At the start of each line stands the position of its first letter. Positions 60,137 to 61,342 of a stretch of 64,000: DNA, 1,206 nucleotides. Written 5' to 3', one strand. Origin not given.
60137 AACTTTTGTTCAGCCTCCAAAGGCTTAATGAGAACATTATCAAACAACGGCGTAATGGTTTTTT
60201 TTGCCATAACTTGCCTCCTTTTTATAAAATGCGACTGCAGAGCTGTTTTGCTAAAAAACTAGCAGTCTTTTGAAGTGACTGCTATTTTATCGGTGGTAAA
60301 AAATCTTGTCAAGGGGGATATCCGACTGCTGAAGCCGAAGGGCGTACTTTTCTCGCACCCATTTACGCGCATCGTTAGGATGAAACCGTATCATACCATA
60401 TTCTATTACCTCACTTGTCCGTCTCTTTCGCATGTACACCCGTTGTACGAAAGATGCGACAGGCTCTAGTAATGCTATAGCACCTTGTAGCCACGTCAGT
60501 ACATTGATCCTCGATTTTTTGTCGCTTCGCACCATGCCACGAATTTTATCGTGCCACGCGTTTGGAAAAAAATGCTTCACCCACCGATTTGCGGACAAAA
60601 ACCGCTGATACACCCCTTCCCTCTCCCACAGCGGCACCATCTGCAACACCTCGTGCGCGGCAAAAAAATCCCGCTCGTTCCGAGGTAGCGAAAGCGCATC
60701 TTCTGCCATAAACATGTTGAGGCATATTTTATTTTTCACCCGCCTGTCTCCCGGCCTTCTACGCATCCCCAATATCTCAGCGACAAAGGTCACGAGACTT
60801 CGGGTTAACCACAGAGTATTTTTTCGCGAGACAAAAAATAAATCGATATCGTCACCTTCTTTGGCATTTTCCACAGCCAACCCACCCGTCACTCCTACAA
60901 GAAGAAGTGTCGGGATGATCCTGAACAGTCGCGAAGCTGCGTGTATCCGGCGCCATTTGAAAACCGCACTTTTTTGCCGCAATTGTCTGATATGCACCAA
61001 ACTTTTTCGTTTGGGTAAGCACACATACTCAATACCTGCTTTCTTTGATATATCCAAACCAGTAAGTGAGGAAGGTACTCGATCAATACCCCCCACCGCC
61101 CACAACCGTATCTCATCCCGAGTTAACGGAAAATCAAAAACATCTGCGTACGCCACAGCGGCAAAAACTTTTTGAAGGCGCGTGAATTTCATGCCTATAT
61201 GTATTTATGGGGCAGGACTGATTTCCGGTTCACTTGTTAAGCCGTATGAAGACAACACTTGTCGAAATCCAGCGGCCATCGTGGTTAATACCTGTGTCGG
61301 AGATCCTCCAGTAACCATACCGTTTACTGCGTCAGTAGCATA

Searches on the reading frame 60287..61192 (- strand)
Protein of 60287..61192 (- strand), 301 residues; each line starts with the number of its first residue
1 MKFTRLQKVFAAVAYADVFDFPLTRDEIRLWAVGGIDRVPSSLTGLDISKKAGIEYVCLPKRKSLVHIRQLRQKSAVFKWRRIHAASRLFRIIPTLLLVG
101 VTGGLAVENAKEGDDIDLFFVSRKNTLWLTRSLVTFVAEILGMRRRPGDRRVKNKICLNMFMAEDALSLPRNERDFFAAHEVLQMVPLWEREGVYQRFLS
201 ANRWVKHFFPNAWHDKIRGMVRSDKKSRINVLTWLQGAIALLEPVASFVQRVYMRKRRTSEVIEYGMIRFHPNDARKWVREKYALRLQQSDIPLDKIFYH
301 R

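Call 26: find_encoding_contigs(protein=window:60287-61192:-, flank=10000, max_places=1)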
Protein window:60287-61192:- (301 aa): 24 contigs read that carry it; 1 place shown.
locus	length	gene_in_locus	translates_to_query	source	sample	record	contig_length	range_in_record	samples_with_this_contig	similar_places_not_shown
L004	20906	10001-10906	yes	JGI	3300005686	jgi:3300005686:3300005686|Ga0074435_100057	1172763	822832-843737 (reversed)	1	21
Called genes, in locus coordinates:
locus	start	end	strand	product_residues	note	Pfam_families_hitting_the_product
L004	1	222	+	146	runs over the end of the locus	-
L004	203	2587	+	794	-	PF26449:DUF8128, PF10412:TrwB_AAD_bind (faint), PF01935:DUF87 (weak), PF02534:T4SS-DNA_transf (faint), PF12696:TraG-D_C (weak)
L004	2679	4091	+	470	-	PF18604:PreAtp-grasp (weak)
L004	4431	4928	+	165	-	-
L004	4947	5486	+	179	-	PF00293:NUDIX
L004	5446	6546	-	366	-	PF00814:TsaD, PF22521:HypF_C_2 (weak)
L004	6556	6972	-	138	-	PF01467:CTP_transf_like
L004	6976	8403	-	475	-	PF12229:PG_binding_4, PF04294:VanW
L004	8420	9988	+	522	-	PF01547:SBP_bac_1, PF13416:SBP_bac_8, PF13531:SBP_bac_11 (faint)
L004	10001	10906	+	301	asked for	-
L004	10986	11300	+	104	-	PF00166:Cpn10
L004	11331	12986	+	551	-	PF00118:Cpn60_TCP1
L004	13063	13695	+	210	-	PF03848:TehB, PF13489:Methyltransf_23, PF05724:TPMT (faint), PF13847:Methyltransf_31, PF13649:Methyltransf_25, PF08241:Methyltransf_11, PF08242:Methyltransf_12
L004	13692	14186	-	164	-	PF04307:YdjM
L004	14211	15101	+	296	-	PF08538:DUF1749, PF12146:Hydrolase_4, PF00561:Abhydrolase_1 (weak), PF12697:Abhydrolase_6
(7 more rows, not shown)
